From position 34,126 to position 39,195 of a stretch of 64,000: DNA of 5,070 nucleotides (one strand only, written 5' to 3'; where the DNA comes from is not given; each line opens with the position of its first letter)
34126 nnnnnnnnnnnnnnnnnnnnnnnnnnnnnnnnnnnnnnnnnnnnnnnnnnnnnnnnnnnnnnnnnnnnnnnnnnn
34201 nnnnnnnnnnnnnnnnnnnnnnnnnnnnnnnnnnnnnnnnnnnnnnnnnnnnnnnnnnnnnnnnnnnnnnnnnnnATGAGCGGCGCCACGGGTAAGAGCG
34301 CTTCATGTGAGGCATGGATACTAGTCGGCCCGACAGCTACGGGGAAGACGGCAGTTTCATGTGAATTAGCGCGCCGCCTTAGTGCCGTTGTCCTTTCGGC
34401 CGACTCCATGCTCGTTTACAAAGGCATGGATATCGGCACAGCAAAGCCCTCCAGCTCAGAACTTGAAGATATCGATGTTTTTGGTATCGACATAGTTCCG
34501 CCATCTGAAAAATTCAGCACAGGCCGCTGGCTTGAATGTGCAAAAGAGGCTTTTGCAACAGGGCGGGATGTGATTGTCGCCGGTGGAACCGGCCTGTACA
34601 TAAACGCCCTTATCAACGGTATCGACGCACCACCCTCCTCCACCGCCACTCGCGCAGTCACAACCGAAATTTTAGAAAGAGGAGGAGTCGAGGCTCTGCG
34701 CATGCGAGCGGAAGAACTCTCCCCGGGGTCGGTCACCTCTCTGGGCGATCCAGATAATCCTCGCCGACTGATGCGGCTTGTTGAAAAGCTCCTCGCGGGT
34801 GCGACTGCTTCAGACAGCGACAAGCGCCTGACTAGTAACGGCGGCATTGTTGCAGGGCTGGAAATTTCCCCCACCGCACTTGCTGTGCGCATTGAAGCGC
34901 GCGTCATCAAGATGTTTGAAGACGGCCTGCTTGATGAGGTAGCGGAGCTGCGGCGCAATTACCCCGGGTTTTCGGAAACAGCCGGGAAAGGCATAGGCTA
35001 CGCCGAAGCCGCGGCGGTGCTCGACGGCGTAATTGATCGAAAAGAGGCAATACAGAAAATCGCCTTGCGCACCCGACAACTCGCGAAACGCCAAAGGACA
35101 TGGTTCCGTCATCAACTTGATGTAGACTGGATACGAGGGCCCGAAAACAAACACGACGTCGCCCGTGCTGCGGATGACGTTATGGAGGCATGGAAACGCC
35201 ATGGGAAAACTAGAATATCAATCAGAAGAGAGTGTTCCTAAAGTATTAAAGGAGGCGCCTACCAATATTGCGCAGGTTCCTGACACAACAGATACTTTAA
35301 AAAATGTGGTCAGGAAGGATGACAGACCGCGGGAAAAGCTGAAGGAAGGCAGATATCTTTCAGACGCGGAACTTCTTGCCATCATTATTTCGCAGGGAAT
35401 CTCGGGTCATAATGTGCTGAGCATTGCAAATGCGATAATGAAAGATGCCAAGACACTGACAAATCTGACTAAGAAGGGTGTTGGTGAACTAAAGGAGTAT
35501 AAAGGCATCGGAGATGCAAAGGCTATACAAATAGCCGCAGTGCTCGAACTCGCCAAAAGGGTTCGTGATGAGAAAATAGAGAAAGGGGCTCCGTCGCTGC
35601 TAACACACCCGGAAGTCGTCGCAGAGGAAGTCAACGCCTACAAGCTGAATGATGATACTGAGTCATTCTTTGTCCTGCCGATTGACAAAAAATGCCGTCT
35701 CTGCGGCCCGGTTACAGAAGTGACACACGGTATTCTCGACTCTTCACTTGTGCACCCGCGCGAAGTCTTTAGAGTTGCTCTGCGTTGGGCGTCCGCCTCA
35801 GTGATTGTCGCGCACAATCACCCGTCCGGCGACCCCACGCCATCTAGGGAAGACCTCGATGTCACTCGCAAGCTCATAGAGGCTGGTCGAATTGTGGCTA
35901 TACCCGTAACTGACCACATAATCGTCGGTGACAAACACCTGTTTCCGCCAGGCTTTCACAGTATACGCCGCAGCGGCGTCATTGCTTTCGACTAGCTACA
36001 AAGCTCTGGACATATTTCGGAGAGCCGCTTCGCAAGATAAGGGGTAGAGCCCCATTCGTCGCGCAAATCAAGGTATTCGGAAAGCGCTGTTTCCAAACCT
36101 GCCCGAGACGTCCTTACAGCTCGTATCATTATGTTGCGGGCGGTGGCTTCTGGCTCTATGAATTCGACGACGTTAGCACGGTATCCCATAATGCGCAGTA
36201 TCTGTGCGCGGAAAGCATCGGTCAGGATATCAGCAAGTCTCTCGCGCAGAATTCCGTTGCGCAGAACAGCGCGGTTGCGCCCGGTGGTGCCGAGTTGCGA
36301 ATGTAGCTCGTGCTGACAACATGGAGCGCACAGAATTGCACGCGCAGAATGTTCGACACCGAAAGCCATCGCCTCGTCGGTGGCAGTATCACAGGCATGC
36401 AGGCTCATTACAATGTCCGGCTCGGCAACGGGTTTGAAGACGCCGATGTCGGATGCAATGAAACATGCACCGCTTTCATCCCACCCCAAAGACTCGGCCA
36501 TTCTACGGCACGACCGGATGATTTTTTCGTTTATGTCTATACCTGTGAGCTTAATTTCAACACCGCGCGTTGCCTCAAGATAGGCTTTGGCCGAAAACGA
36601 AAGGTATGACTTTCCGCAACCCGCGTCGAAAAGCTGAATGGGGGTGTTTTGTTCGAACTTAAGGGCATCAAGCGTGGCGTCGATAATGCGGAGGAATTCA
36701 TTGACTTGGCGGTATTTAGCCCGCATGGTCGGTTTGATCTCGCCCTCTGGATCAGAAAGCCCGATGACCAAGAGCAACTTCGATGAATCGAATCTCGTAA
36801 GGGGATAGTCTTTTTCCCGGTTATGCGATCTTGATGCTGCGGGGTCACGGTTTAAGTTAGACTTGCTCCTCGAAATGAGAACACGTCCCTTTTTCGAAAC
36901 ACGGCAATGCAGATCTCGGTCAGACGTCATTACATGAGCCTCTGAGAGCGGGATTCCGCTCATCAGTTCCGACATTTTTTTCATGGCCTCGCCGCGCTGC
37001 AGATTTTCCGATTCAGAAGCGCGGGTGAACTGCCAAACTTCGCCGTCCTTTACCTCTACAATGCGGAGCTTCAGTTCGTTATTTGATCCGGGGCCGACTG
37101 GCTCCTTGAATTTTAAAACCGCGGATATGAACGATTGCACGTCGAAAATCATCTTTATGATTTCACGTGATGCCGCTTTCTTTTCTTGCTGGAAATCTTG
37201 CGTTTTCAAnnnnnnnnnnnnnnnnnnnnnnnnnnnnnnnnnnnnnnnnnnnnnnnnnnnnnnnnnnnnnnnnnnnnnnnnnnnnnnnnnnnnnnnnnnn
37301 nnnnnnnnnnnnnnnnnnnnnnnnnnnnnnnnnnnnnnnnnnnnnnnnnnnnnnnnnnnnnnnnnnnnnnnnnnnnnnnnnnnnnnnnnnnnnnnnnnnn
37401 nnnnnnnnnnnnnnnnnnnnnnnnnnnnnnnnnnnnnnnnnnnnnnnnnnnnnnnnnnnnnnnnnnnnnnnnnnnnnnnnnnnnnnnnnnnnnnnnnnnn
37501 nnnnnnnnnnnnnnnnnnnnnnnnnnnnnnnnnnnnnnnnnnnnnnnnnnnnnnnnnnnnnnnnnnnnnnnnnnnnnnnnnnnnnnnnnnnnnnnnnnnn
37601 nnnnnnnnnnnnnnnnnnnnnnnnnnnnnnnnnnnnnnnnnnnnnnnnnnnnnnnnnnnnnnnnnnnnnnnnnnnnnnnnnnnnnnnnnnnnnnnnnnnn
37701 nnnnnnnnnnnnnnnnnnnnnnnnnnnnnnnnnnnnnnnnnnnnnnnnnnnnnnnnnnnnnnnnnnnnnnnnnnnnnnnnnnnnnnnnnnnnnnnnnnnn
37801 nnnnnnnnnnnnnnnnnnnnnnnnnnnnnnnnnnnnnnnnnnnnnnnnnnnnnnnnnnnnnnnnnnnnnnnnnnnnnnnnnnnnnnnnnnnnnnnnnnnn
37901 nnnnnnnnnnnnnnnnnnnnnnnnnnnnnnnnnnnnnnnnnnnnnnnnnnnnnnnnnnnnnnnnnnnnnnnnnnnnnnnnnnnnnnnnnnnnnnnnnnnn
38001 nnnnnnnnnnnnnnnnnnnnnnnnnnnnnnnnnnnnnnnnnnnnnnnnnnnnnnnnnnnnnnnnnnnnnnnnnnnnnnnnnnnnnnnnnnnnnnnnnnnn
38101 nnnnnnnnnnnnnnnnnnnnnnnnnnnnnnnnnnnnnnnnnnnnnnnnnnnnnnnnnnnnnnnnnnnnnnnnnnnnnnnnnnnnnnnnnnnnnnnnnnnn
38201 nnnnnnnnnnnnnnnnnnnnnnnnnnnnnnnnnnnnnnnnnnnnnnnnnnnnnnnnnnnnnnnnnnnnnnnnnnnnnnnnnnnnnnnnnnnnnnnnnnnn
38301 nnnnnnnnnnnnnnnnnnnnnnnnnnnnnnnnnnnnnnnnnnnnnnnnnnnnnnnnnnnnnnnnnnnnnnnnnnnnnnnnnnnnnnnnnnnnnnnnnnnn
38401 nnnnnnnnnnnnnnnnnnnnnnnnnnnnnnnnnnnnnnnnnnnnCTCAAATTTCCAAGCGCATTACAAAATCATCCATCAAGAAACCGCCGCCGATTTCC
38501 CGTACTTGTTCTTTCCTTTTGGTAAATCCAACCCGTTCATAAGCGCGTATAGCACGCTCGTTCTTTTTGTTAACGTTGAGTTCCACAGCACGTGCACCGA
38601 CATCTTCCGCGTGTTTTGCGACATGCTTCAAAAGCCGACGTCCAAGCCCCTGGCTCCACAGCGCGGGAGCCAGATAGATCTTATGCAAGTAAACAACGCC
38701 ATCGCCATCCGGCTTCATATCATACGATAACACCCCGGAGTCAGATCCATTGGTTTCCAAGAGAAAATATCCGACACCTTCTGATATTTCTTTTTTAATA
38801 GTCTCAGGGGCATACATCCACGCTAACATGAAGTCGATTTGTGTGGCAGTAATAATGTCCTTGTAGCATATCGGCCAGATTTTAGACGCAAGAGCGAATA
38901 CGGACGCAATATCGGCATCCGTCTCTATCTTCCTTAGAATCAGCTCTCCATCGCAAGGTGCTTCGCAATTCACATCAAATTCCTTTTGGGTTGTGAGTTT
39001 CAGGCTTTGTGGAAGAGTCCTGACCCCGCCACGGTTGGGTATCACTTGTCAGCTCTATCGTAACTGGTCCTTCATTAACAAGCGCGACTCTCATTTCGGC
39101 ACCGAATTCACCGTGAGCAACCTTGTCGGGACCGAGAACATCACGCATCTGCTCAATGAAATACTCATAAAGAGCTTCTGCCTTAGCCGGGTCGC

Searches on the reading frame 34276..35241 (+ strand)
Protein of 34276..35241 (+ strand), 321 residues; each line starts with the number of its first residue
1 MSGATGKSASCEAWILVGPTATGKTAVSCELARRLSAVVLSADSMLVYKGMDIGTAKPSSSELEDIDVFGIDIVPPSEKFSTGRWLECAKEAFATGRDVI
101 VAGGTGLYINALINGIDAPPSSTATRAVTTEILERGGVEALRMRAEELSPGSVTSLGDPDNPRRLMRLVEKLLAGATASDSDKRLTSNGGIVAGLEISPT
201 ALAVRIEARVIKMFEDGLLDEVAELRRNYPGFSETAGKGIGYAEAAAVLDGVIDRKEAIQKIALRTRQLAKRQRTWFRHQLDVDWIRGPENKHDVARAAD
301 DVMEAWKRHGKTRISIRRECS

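Call 60: search_protein_families(library=pfam, proteins=[window:34276-35241:+], max_evalue=0.00001)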
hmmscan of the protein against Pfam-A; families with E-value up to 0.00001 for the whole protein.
window:34276-35241:+ (321 aa): 2 families
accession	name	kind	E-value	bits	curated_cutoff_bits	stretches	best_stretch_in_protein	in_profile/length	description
PF01715.23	IPPT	-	2.2e-54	185.2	23.6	1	47-280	2-243/243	IPP transferase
PF01745.22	IPT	-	4.3e-08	33.3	20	1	13-66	3-56/233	Isopentenyl transferase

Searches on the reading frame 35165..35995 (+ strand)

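Call 61: search_protein_families(library=pfam, proteins=[window:35165-35995:+], max_evalue=0.00001)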
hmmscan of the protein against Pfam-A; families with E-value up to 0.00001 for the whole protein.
window:35165-35995:+ (276 aa): 2 families
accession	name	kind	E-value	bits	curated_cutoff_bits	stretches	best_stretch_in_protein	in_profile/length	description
PF04002.20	RadC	-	7.4e-33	113.5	22.1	1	148-258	3-112/121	RadC-like JAB domain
PF20582.4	UPF0758_N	-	9.5e-19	67.7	27.1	1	50-121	5-77/77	UPF0758 N-terminal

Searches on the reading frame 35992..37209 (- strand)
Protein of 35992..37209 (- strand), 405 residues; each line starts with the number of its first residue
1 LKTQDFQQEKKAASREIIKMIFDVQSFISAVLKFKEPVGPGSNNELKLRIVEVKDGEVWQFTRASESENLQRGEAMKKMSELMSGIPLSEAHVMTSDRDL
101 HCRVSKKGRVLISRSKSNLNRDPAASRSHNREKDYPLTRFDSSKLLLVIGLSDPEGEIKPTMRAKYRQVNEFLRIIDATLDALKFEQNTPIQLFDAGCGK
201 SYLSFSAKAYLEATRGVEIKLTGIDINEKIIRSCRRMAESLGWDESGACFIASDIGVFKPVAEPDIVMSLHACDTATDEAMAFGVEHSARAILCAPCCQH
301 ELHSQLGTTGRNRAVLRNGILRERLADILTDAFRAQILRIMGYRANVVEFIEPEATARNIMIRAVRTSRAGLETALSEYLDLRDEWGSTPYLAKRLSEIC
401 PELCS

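Call 61: search_protein_families(library=pfam, proteins=[window:35992-37209:-], max_evalue=0.00001)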
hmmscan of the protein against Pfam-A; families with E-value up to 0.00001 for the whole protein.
window:35992-37209:- (405 aa): 2 families
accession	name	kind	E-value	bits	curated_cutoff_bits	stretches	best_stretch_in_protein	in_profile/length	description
PF13679.12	Methyltransf_32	-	1.3e-35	122.9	27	1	165-304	2-142/143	Methyltransferase domain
PF13847.12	Methyltransf_31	-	2e-08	34.5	27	1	193-280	7-91/145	Methyltransferase domain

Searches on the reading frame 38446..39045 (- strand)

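Call 61: search_protein_families(library=pfam, proteins=[window:38446-39045:-], max_evalue=0.00001)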
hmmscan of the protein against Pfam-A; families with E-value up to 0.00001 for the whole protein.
window:38446-39045:- (199 aa): 5 families
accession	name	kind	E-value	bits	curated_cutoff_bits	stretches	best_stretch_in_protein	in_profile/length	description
PF00583.31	Acetyltransf_1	-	5.8e-18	65.7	20.7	1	72-174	12-116/116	Acetyltransferase (GNAT) family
PF13508.13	Acetyltransf_7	-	2.4e-10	41.1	27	1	93-175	5-83/84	Acetyltransferase (GNAT) domain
PF13673.13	Acetyltransf_10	-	3.6e-10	40.4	23.6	1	79-183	18-116/128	Acetyltransferase (GNAT) domain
PF13302.13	Acetyltransf_3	-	1.2e-09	39.4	25.4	1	35-175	2-138/138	Acetyltransferase (GNAT) domain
PF08445.16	FR47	-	2.3e-07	31.1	22.1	1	119-182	23-85/86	FR47-like protein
